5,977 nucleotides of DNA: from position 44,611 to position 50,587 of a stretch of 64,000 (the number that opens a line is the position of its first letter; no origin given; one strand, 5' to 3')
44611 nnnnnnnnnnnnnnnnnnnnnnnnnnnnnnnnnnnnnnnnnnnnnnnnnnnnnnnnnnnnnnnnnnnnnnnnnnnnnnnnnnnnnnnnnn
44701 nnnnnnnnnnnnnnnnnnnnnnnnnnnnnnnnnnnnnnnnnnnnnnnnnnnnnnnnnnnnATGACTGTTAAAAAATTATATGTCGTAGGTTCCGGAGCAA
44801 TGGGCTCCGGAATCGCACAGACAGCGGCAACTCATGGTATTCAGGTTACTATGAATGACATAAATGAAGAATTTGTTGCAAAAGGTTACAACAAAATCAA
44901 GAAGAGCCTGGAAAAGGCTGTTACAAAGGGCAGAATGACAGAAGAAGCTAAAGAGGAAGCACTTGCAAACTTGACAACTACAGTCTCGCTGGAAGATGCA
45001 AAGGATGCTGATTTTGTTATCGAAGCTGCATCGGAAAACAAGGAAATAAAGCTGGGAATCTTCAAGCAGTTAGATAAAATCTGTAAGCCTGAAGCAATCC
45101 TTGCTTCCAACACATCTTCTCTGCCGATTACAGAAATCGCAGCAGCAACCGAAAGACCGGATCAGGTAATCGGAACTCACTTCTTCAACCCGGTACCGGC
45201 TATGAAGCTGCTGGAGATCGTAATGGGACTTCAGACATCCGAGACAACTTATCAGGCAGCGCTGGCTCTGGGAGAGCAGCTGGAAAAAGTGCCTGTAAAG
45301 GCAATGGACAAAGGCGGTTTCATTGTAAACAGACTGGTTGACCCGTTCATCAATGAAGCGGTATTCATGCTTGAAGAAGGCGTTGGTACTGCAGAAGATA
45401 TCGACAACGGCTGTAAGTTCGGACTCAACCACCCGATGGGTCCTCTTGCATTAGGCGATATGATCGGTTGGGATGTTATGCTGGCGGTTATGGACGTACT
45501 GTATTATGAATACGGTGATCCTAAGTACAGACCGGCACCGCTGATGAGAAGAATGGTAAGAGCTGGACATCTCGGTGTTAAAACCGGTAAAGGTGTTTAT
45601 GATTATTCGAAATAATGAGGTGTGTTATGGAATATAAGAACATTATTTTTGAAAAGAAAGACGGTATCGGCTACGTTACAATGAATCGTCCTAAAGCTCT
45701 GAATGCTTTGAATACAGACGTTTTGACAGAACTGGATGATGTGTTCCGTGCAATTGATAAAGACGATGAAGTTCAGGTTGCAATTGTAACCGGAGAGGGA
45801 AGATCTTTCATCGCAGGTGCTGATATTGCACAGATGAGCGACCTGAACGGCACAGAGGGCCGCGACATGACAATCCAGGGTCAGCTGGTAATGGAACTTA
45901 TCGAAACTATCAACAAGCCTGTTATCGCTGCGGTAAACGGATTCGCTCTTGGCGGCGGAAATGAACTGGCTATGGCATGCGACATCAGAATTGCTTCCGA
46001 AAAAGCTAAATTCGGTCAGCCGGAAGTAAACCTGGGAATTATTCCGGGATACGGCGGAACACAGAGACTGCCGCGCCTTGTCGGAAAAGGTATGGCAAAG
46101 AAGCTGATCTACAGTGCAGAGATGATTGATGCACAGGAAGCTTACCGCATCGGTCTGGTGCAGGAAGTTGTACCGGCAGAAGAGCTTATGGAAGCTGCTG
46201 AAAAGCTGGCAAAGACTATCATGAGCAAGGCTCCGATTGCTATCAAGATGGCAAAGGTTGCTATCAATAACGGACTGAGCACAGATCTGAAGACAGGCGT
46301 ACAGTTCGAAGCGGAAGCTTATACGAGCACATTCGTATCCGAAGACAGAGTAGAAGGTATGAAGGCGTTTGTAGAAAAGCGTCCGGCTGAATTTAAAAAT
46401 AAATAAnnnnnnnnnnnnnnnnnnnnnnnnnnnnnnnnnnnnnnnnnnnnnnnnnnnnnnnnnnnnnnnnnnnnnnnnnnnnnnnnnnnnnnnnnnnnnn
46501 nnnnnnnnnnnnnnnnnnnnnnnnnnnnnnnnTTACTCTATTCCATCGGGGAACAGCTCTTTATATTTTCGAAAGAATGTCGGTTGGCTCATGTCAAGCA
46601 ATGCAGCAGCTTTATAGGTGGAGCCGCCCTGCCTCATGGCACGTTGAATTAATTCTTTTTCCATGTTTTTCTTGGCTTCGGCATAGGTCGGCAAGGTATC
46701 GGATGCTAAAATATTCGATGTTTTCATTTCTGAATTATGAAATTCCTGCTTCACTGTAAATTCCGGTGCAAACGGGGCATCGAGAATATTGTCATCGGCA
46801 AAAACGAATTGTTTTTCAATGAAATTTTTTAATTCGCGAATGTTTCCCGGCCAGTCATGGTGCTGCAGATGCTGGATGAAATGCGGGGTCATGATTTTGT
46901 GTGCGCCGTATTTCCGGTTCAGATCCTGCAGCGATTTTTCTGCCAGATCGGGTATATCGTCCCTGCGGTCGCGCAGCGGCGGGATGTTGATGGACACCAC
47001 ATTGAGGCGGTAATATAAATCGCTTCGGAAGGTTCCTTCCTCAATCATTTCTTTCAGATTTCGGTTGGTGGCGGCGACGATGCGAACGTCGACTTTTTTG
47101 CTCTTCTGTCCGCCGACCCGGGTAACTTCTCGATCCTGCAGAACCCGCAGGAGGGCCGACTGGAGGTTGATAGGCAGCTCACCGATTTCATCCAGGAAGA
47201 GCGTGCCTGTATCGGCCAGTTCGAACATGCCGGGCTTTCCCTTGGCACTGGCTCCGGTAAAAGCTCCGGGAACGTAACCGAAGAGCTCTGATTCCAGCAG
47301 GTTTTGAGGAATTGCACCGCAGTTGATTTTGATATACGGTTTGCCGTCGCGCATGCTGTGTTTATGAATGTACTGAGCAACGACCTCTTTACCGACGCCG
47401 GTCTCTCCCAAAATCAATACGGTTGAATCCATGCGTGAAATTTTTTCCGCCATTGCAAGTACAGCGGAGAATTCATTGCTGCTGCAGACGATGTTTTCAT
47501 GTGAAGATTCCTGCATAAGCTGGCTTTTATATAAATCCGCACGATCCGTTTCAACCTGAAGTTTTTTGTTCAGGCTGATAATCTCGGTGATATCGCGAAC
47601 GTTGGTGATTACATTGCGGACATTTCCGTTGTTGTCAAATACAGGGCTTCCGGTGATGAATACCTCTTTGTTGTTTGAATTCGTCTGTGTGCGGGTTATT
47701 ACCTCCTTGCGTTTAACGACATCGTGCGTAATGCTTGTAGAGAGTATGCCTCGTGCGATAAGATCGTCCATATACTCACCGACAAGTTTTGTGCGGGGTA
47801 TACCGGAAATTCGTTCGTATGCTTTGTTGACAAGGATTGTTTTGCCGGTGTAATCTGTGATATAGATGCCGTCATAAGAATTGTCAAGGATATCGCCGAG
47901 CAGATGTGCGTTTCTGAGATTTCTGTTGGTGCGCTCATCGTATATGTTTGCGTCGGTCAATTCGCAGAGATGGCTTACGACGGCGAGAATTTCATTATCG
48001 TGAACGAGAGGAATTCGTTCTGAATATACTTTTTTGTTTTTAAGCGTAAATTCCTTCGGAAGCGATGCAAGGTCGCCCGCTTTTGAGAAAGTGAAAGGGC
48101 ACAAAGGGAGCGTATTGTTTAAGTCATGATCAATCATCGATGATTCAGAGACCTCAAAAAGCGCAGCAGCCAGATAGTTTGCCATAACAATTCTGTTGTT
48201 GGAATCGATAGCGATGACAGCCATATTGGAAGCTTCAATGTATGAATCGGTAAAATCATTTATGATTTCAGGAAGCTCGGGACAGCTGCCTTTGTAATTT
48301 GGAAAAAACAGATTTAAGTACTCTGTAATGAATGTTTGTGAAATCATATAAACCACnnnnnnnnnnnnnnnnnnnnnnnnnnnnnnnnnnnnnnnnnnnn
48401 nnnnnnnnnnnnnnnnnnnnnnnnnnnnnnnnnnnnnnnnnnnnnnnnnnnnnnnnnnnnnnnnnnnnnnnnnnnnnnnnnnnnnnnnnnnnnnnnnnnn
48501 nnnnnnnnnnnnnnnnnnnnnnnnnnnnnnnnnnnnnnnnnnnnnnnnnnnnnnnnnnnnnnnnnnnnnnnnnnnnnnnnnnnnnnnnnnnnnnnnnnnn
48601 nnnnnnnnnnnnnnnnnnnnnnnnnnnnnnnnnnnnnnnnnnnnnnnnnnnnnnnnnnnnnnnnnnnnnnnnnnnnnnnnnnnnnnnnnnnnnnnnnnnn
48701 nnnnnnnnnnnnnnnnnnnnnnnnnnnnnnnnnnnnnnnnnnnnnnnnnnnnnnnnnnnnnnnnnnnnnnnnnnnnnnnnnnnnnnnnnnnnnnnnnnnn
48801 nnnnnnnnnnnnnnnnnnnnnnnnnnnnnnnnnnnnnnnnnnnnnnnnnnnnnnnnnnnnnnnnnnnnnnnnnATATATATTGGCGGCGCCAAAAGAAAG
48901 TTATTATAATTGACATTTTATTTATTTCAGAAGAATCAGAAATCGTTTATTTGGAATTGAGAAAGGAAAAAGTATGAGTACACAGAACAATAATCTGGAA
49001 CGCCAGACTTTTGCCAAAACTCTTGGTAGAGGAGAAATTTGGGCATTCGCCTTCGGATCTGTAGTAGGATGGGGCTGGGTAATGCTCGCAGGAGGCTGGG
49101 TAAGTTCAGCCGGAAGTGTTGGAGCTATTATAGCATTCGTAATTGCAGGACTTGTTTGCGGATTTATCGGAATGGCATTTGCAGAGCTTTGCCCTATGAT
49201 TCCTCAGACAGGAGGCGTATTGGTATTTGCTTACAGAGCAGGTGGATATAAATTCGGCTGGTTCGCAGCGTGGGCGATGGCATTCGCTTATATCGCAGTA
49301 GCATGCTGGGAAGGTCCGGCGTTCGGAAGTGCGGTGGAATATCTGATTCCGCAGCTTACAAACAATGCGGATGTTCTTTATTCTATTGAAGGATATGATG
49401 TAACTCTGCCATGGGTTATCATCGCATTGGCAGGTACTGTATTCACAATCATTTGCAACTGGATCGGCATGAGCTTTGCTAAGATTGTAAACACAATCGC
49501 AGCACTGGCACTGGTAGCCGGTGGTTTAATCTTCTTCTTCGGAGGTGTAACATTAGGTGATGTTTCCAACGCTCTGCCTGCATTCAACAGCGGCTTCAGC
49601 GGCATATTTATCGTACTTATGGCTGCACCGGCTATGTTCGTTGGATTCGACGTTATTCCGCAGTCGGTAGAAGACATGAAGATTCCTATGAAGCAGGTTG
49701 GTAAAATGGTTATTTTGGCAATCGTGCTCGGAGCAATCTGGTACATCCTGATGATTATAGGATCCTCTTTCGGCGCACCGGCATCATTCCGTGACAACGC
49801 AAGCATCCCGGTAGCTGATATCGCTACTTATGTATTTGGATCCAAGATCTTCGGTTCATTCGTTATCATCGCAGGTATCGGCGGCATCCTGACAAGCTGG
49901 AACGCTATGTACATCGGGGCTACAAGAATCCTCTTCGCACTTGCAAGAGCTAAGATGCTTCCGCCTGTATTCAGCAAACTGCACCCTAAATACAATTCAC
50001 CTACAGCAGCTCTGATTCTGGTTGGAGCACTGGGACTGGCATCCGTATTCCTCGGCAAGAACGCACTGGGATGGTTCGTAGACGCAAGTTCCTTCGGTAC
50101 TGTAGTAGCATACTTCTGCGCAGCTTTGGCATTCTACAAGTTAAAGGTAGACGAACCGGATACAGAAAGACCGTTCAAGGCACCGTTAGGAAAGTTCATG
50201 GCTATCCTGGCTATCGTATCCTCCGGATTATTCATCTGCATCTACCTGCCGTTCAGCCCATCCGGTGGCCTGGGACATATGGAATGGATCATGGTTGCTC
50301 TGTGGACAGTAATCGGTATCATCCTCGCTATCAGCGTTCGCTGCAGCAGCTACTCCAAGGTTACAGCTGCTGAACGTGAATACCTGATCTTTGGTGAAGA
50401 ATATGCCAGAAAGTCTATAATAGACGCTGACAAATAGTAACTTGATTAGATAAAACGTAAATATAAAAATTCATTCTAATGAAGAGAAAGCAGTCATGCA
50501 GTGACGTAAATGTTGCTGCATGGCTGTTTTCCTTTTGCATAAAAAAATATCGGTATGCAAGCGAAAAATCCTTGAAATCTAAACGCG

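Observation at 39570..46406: AbfD-type radical dehydratase operon with non-canonical partner enzymes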

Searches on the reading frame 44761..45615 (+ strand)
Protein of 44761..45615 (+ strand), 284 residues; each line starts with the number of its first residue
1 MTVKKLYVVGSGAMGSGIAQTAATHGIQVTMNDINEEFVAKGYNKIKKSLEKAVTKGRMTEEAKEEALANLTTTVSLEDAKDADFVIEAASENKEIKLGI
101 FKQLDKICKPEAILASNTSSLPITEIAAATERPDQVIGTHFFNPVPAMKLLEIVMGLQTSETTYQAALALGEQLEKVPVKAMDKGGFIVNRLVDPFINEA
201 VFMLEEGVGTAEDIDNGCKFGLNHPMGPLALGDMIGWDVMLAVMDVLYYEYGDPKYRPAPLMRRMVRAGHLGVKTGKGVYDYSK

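Call 3: search_protein_families(library=pfam, proteins=[window:44761-45615:+])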
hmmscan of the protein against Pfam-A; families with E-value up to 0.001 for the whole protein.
window:44761-45615:+ (284 aa): 2 families
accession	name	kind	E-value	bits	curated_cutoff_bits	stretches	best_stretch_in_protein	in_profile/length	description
PF02737.24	3HCDH_N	-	4.9e-64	216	22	1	7-183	3-179/180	3-hydroxyacyl-CoA dehydrogenase, NAD binding domain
PF00725.27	3HCDH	-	5.8e-35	120.1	22.1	1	186-282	1-97/97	3-hydroxyacyl-CoA dehydrogenase, C-terminal domain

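Call 4: search_protein_families(library=ncbifam, proteins=[window:44761-45615:+])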
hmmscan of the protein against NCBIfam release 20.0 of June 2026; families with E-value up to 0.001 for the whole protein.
window:44761-45615:+ (284 aa): 24 families
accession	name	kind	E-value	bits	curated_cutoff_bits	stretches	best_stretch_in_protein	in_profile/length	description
NF004474.0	PRK05808.1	subfamily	1.6e-126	421.4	408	1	1-283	1-283/283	3-hydroxybutyryl-CoA dehydrogenase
NF005875.0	PRK07819.1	subfamily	6e-102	340.9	319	1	3-282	5-286/287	3-hydroxybutyryl-CoA dehydrogenase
NF005715.0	PRK07530.1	equivalog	8e-99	330.7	420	1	2-283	3-284/292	3-hydroxybutyryl-CoA dehydrogenase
NF006124.0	PRK08268.1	subfamily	1e-97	328.3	508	1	2-283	6-288/507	3-hydroxyacyl-CoA dehydrogenase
NF006722.0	PRK09260.1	equivalog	6.6e-94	314.4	429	1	3-283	2-282/289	3-hydroxyacyl-CoA dehydrogenase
TIGR02279.1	PaaC-3OHAcCoADH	equivalog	2.6e-80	270.7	669.4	1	3-283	5-286/503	3-hydroxyacyl-CoA dehydrogenase PaaH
NF004699.0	PRK06035.1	equivalog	4.3e-74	249.3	500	1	1-275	1-278/294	3-hydroxyacyl-CoA dehydrogenase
NF008363.0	PRK11154.1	equivalog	8.8e-69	232.3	869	1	2-283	308-587/708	fatty acid oxidation complex subunit alpha FadJ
NF008727.0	PRK11730.1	equivalog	3.1e-65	220.8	870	1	2-283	312-593/717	fatty acid oxidation complex subunit alpha FadB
TIGR02441.1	fa_ox_alpha_mit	equivalog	2.9e-64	217.4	964.65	1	2-283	334-614/737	fatty acid oxidation complex subunit alpha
NF006143.0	PRK08293.1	equivalog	1.7e-61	208.1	312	1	1-283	2-288/291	3-hydroxyacyl-CoA dehydrogenase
TIGR02440.1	FadJ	equivalog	3e-60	204.3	968.45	1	2-283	303-582/699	fatty acid oxidation complex subunit alpha FadJ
TIGR02437.1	FadB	equivalog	1.5e-51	175.6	933.55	1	3-283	313-593/714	fatty acid oxidation complex subunit alpha FadB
NF042925.1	FHMPC_DH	equivalog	1.6e-49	168.9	500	1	5-283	2-281/304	5-formyl-3-hydroxy-2-methylpyridine 4-carboxylate 5-dehydrogenase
NF006125.0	PRK08269.1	equivalog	1.4e-47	162.4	427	1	3-283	5-297/334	3-hydroxybutyryl-CoA dehydrogenase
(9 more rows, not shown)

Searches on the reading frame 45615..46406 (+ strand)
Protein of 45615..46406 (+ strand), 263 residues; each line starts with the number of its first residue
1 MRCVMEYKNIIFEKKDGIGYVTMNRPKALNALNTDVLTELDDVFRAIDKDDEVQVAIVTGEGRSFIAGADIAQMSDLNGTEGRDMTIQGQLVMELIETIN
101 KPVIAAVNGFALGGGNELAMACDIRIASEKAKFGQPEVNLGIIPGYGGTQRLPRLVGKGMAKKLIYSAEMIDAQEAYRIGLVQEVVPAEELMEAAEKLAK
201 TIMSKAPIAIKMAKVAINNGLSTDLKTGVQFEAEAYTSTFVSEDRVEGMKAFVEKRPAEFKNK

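Call 3: search_protein_families(library=pfam, proteins=[window:45615-46406:+])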
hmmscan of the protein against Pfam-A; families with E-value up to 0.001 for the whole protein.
window:45615-46406:+ (263 aa): 2 families
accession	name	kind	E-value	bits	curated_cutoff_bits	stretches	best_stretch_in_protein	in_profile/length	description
PF00378.25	ECH_1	-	9.4e-75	251.6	27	1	13-262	1-250/251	Enoyl-CoA hydratase/isomerase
PF16113.10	ECH_2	-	5.5e-42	144.9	27.2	1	19-200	2-186/335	Enoyl-CoA hydratase/isomerase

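Call 4: search_protein_families(library=ncbifam, proteins=[window:45615-46406:+])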
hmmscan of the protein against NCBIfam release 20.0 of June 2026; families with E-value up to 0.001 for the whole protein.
window:45615-46406:+ (263 aa): 73 families (the best 25 are shown)
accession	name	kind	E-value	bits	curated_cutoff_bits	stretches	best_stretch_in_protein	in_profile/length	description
NF004475.0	PRK05809.1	subfamily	1.1e-114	382.3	394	1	5-263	1-260/260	short-chain-enoyl-CoA hydratase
NF005802.0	PRK07657.1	equivalog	7.5e-87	291.1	363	1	13-261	8-258/260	enoyl-CoA hydratase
NF004517.0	PRK05862.1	equivalog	1.2e-86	290.4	396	1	5-263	1-257/257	enoyl-CoA hydratase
NF005803.0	PRK07658.1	equivalog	1.2e-81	273.9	313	1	9-263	3-257/257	enoyl-CoA hydratase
NF007239.0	PRK09674.1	equivalog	8e-80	268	371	1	7-262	3-256/257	2,3-dehydroadipyl-CoA hydratase PaaF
NF051848.1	EnCoAHydtEchA19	equivalog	7.3e-75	251.8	400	1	10-262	2-257/258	enoyl-CoA hydratase EchA19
NF006007.0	PRK08138.1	subfamily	1.1e-73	247.8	355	1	13-262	13-260/261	enoyl-CoA hydratase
NF004634.0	PRK05980.1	equivalog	6.8e-66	222.3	375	1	9-260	4-260/263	crotonase/enoyl-CoA hydratase family protein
NF006566.0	PRK09076.1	subfamily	5.4e-64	216.3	286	1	7-262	4-259/260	enoyl-CoA hydratase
NF004840.0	PRK06190.1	equivalog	1.6e-63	214.8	253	1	9-253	5-251/260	enoyl-CoA hydratase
NF006699.0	PRK09245.1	subfamily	3.1e-62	210.2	354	1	9-262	4-265/266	crotonase/enoyl-CoA hydratase family protein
NF006109.0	PRK08260.1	subfamily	5.8e-61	206.3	320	1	5-263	1-278/296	enoyl-CoA hydratase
NF042430.2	EnCoAhydt_DpgD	equivalog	2.2e-59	201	400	1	12-261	1-256/258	enoyl-CoA-hydratase DpgD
NF004781.0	PRK06127.1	subfamily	1.7e-58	198.4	291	1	8-262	11-268/269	enoyl-CoA hydratase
NF004796.0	PRK06144.1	subfamily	6.7e-58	196.2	272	1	5-261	5-260/262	enoyl-CoA hydratase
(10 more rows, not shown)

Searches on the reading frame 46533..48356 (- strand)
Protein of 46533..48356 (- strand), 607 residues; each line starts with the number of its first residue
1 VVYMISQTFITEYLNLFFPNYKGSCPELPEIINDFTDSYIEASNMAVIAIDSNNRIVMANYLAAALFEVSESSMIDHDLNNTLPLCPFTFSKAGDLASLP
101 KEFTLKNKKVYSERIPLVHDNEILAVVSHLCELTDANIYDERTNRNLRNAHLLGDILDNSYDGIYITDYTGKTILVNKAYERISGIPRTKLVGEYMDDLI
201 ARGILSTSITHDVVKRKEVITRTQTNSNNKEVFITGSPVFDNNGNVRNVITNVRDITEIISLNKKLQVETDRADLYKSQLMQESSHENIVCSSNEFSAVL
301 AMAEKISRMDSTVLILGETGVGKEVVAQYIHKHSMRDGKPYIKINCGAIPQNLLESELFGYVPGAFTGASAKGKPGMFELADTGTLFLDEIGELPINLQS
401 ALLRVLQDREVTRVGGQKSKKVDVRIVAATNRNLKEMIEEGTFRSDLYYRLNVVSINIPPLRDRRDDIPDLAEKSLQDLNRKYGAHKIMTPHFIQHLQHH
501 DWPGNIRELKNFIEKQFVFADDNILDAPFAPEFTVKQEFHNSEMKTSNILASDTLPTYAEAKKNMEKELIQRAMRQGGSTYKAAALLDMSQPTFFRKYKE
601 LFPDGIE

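Call 3: search_protein_families(library=pfam, proteins=[window:46533-48356:-])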
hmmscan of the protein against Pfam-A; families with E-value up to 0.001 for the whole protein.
window:46533-48356:- (607 aa): 12 families
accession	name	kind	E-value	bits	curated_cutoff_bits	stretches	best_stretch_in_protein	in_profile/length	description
PF00158.32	Sigma54_activat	-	1.5e-71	239.9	20.2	1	290-456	2-167/168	Sigma-54 interaction domain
PF14532.12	Sigma54_activ_2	-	4.7e-22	79.2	25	1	297-461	8-138/138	Sigma-54 interaction domain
PF25601.1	AAA_lid_14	-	2.7e-19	69.2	27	1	462-532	1-72/87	AAA+ ATPase lid domain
PF13188.13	PAS_8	-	1.5e-10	41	21.8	1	155-200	5-47/65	PAS domain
PF13426.13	PAS_9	-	2.2e-10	41.2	27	1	162-258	2-103/103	PAS domain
PF00989.32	PAS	-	3.7e-10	40.2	22.6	1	156-256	6-113/113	PAS fold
PF08448.16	PAS_4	-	5e-10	40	23.1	1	157-258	1-107/110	PAS fold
PF07728.20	AAA_5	-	7.2e-07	29.7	22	1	313-433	2-124/139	AAA domain (dynein-related subfamily)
PF01078.27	Mg_chelatase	-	1.4e-05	25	20.3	1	365-431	89-157/207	Magnesium chelatase, subunit ChlI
PF00004.35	AAA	-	2.2e-05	25.3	21.2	1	313-439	1-115/131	ATPase family associated with various cellular activities (AAA)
PF07724.20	AAA_2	-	2.6e-05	24.8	27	1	311-443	4-136/166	AAA domain (Cdc48 subfamily)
PF20720.3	nSTAND3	-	0.00044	20.4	27.2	0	303-344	10-51/155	Novel STAND NTPase 3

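Call 4: search_protein_families(library=ncbifam, proteins=[window:46533-48356:-])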
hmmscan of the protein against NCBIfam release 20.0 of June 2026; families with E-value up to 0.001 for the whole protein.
window:46533-48356:- (607 aa): 38 families (the best 25 are shown)
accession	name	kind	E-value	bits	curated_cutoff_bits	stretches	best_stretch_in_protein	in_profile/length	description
NF041552.1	TF_PrdR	equivalog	5e-132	441.1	795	1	112-599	101-574/577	sigma-54 dependent transcriptional regulator PrdR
TIGR01817.1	nifA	equivalog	2.1e-99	333.7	528.85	1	274-547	183-452/534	nif-specific transcriptional activator NifA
NF003451.0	PRK05022.1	equivalog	1.8e-93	314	476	1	257-596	163-503/512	nitric oxide reductase transcriptional regulator NorR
TIGR02915.1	PEP_resp_reg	equivalog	2.1e-89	300.4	502.6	1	268-596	122-437/445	PEP-CTERM-box response regulator transcription factor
TIGR01818.1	ntrC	equivalog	2.9e-89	300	558.6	1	255-601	102-463/463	nitrogen regulation protein NR(I)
TIGR02329.1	propionate_PrpR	equivalog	1.1e-88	298.2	499.2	1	267-599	193-525/526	propionate catabolism operon regulatory protein PrpR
NF049963.1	RespRegFlgRCampy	domain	1.5e-87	294.2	750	1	246-523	92-370/429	fla regulon two-component system response regulator FlgR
NF038308.1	RNA_repair_RtcR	equivalog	7.1e-87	292.4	650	1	273-587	166-497/530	RNA repair transcriptional activator RtcR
NF008469.0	PRK11361.1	equivalog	6.5e-86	288.8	714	1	263-600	117-453/461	acetoacetate metabolism transcriptional regulator AtoC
NF011953.0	PRK15424.1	equivalog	1.8e-82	277.7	703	1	260-600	193-533/538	propionate catabolism operon regulatory protein PrpR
NF050807.1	TransRegFlbDCaul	equivalog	3.4e-82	276.7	750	1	286-606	117-443/454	sigma-54-dependent transcriptional regulator FlbD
NF011958.0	PRK15429.1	equivalog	1.2e-78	265.5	830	1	278-535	369-626/692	formate hydrogenlyase transcriptional activator FlhA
TIGR02974.1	phageshock_pspF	equivalog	5.2e-77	259.3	443.55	1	290-590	2-325/336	phage shock protein operon transcriptional activator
NF041946.1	LuxO_transreg_Vib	equivalog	2.5e-76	257.4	800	1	260-599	106-458/463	quorum-sensing sigma-54 dependent transcriptional regulator LuxO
NF051870.1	NAssimRespRegNtrX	equivalog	7.9e-76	255.8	600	1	274-601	125-450/452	nitrogen assimilation response regulator NtrX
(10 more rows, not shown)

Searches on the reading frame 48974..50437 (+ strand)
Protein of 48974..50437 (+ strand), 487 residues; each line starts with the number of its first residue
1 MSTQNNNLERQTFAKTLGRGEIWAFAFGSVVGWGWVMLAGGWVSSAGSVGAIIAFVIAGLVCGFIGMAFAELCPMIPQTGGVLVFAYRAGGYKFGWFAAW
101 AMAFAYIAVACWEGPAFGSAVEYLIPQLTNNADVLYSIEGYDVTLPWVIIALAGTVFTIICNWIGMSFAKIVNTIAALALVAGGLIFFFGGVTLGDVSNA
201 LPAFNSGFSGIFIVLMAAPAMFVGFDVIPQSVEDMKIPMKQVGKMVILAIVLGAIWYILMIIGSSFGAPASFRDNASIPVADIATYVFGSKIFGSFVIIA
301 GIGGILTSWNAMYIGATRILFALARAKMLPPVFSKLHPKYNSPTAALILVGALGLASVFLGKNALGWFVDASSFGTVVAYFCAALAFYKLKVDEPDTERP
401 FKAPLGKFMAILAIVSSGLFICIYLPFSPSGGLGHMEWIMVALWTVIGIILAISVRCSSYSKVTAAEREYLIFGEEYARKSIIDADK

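Call 11: search_protein_families(library=pfam, proteins=[window:48974-50437:+])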
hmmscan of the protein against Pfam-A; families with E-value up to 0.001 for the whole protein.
window:48974-50437:+ (487 aa): 2 families
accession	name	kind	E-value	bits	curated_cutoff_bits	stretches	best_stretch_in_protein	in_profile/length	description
PF13520.12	AA_permease_2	-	2.6e-30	106.1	27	1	24-448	8-425/427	Amino acid permease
PF00324.27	AA_permease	-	1.4e-27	97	24.6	1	25-448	5-453/470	Amino acid permease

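Call 35: search_protein_families(library=ncbifam, max_evalue=1e-10, proteins=[window:48974-50437:+])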
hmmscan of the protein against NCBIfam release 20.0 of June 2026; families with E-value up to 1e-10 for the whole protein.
window:48974-50437:+ (487 aa): 6 families
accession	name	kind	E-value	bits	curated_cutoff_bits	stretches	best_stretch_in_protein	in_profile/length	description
TIGR00909.1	2A0306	subfamily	5.3e-47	160.7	556.8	1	15-450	3-424/429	amino acid transporter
NF053761.1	BrChAATpBcaP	equivalog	1.6e-42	146.1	690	1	8-452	15-448/460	branched-chain amino acid transporter BcaP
TIGR00908.1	2A0305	equivalog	1e-28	100.4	381.75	1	11-430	3-410/442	ethanolamine permease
TIGR00906.1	2A0303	subfamily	9.2e-17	60.6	681.7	1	8-386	24-422/602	cationic amino acid transport permease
NF008466.1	PRK11357.1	equivalog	8e-16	58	800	1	9-433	2-418/446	fructoselysine/psicoselysine transporter FrlA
TIGR03428.1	ureacarb_perm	hypoth_equivalog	6.3e-14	51.7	740.45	1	25-382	25-388/475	permease, urea carboxylase system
